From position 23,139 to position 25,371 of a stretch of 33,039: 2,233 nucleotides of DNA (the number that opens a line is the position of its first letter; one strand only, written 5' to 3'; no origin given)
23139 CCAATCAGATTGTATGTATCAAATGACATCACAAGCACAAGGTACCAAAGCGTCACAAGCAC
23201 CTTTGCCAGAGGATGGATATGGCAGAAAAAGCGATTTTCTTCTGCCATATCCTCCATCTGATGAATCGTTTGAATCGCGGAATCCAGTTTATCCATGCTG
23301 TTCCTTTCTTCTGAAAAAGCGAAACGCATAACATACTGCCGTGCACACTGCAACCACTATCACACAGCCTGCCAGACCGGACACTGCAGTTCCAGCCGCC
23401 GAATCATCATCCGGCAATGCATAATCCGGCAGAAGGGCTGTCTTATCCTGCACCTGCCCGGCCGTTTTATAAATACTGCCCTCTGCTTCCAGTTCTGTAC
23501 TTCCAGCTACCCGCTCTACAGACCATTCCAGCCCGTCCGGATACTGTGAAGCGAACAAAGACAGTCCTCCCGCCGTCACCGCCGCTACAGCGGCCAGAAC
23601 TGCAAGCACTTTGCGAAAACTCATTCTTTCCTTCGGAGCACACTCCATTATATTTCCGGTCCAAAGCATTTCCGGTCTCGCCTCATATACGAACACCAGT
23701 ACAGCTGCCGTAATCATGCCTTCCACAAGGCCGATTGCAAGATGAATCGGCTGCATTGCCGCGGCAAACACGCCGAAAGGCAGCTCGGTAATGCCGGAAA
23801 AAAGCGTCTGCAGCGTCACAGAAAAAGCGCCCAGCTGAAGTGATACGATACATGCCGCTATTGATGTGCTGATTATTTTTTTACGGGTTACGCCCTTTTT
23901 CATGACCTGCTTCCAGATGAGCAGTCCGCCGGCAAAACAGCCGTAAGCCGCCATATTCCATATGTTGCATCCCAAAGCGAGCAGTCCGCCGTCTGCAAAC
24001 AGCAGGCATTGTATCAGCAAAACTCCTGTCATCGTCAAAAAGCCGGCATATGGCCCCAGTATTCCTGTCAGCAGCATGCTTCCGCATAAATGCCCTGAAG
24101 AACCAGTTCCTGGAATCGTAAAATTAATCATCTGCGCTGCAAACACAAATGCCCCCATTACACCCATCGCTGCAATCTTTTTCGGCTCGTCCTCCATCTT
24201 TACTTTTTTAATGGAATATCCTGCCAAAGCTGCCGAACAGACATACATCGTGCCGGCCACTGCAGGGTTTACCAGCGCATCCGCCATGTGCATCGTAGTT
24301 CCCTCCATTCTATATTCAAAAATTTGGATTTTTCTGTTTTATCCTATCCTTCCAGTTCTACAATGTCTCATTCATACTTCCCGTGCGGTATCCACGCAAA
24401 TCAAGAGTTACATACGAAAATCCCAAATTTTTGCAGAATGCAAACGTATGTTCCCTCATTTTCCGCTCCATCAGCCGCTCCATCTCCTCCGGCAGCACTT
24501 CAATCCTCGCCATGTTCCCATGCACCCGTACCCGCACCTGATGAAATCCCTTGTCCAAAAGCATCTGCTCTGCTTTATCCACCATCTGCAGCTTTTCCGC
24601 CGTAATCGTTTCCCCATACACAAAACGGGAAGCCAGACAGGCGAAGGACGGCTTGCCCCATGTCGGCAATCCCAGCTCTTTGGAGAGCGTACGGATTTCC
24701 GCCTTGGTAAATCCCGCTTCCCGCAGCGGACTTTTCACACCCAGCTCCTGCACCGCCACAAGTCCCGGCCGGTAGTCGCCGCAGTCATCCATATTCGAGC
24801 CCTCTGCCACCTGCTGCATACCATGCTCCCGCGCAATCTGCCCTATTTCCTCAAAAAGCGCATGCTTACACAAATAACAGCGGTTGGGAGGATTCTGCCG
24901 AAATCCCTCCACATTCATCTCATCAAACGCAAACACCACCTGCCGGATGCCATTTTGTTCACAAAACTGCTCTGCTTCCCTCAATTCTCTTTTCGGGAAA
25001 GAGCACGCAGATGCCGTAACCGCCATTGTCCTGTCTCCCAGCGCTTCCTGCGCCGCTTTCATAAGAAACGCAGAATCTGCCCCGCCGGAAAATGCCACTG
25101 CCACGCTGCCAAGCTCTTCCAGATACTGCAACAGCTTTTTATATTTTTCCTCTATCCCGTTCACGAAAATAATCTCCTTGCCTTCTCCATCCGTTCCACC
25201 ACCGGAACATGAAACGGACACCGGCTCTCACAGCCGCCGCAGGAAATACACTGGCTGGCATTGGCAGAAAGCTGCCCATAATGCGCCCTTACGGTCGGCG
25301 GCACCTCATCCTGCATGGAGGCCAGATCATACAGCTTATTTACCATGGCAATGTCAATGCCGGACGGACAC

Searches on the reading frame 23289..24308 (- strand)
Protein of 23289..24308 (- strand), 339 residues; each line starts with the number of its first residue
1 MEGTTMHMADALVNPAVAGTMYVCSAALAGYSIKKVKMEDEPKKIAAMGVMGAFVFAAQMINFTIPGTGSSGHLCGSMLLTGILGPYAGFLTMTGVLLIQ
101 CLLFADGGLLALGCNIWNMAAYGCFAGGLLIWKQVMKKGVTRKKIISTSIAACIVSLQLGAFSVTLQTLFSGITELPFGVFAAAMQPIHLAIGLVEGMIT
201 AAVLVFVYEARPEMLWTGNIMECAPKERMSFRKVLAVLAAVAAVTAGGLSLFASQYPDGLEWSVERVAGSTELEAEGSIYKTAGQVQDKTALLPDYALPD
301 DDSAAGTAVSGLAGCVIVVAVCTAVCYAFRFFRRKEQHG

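Call 24: search_protein_families(library=pfam, proteins=[window:23289-24308:-], max_evalue=0.001)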
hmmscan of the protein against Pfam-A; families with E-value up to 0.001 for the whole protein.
window:23289-24308:- (339 aa): 2 families
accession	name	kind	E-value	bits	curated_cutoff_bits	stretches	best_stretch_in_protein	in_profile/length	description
PF01891.21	CbiM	-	3.3e-54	184.3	23.1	1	7-214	1-205/205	Cobalt uptake substrate-specific transmembrane region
PF13190.11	PDGLE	-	1e-28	99.6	27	1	232-330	1-101/102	PDGLE domain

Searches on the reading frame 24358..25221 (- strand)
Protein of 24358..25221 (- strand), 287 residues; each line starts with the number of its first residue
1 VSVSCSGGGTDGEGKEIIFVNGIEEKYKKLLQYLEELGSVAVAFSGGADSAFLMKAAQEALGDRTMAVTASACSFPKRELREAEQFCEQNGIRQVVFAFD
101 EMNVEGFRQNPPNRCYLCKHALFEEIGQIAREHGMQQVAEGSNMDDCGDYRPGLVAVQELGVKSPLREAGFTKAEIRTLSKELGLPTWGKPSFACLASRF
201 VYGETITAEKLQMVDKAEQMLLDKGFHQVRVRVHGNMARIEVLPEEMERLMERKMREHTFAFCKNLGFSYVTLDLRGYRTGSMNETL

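Call 24: search_protein_families(library=pfam, proteins=[window:24358-25221:-], max_evalue=0.001)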
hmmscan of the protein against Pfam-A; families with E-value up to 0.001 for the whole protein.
window:24358-25221:- (287 aa): 3 families
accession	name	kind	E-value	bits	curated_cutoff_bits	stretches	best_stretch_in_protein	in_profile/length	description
PF02540.23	NAD_synthase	-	2e-05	24.3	21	1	28-101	7-83/242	NAD synthase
PF01171.26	ATP_bind_3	-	0.00022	21.4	27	1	40-101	2-68/182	PP-loop family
PF06508.19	QueC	-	0.00093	19.2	22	0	42-100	4-61/210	Queuosine biosynthesis protein QueC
